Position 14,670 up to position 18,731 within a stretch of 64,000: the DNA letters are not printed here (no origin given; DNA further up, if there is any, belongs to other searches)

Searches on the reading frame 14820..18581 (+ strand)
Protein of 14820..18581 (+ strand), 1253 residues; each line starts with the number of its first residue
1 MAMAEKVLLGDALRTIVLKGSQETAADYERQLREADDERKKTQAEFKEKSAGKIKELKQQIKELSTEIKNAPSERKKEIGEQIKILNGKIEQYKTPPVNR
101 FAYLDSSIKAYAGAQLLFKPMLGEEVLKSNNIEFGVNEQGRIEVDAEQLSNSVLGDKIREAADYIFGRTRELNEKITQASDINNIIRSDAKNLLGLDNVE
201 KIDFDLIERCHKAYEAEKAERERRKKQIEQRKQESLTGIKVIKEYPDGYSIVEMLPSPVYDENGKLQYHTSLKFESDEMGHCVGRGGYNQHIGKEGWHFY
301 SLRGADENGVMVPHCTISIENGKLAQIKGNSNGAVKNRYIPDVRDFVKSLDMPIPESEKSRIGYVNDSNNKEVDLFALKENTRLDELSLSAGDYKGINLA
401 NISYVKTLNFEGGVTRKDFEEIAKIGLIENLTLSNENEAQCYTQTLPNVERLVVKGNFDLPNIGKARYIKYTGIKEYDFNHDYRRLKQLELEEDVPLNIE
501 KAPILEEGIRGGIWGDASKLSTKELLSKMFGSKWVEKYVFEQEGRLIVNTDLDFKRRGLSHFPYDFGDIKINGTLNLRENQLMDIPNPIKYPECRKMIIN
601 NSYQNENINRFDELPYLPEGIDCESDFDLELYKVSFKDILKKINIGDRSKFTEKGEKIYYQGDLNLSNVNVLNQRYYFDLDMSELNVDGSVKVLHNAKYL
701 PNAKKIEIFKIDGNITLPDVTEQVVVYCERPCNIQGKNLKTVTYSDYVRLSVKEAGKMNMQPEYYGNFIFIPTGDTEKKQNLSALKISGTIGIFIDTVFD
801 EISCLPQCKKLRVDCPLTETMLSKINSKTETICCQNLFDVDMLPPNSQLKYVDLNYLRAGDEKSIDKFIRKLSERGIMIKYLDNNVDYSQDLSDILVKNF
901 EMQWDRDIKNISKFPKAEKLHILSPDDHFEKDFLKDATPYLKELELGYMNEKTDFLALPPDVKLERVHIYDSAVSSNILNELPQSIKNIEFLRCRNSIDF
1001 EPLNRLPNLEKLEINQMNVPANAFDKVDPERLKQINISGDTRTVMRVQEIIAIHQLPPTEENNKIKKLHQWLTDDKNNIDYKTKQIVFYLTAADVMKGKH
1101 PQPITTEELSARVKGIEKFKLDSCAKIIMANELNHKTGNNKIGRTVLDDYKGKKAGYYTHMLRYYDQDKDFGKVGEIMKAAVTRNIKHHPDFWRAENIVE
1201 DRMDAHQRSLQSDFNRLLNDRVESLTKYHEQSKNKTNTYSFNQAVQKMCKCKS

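Call 3: search_protein_families(library=pfam, proteins=[window:14820-18581:+], max_evalue=1)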
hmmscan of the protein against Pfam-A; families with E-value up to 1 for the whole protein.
window:14820-18581:+ (1253 aa): 3 families
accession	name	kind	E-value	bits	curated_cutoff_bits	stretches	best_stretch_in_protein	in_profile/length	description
PF25019.1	LRR_R13L1-DRL21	-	0.0026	18.1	27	1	957-1017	64-127/127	R13L1/DRL21 LRRs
PF12768.13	Rax2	-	0.064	13.1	28.8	1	416-473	163-219/254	Rax2 C-terminal beta propeller domain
PF07851.19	TMEM120A-B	-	0.27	10.9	29.8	1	22-92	15-84/324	TMEM120A/B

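Call 4: search_protein_families(library=ncbifam, proteins=[window:14820-18581:+], max_evalue=1)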
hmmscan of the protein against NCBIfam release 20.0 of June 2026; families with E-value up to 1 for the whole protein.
window:14820-18581:+ (1253 aa): 1 family
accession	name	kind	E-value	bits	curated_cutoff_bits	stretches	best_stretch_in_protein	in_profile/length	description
NF052504.1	sll1863_fam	domain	0.0078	16.4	35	1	43-94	2-53/93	sll1863 family stress response protein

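Call 64: search_solved_structures(query=window:14820-18578:+, max_evalue=1)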
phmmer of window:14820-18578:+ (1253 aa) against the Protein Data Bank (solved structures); distinct sequences matched with E-value up to 1: 10.
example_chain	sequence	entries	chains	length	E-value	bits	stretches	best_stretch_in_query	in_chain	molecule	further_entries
7tvg_D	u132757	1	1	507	0.0052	17.7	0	558-603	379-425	Leucine-rich repeat protein SHOC-2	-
7t7a_A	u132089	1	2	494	0.0053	17.6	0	558-602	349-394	Leucine-rich repeat protein SHOC-2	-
9btm_B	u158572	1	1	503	0.0054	17.6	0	558-602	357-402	Leucine-rich repeat protein SHOC-2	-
7tyg_A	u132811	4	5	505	0.0056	17.6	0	558-602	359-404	Leucine-rich repeat protein SHOC-2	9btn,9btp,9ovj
7txh_B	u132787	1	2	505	0.0067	17.3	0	558-602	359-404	Leucine-rich repeat protein SHOC-2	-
7tvf_A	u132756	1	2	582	0.01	16.7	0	558-603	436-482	Leucine-rich repeat protein SHOC-2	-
9o65_A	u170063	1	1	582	0.01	16.7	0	558-603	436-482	Leucine-rich repeat protein SHOC-2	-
7upi_C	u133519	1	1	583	0.01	16.7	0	558-603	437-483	Leucine-rich repeat protein SHOC-2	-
7sd0_A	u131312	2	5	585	0.01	16.7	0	558-603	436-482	Leucine-rich repeat protein SHOC-2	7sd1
5ufb_A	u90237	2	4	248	0.83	10.4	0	914-1007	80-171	Tn4-22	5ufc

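Call 65: search_protein_families(library=padloc, proteins=[window:14820-18581:+], max_evalue=0.01)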
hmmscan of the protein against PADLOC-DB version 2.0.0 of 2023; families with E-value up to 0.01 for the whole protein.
window:14820-18581:+ (1253 aa): 1 family
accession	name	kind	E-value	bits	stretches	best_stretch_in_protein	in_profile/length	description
PDLC00598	ZorA1|ZorA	-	0.0075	12.7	0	21-80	424-483/663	MotA/ExbB/TolQ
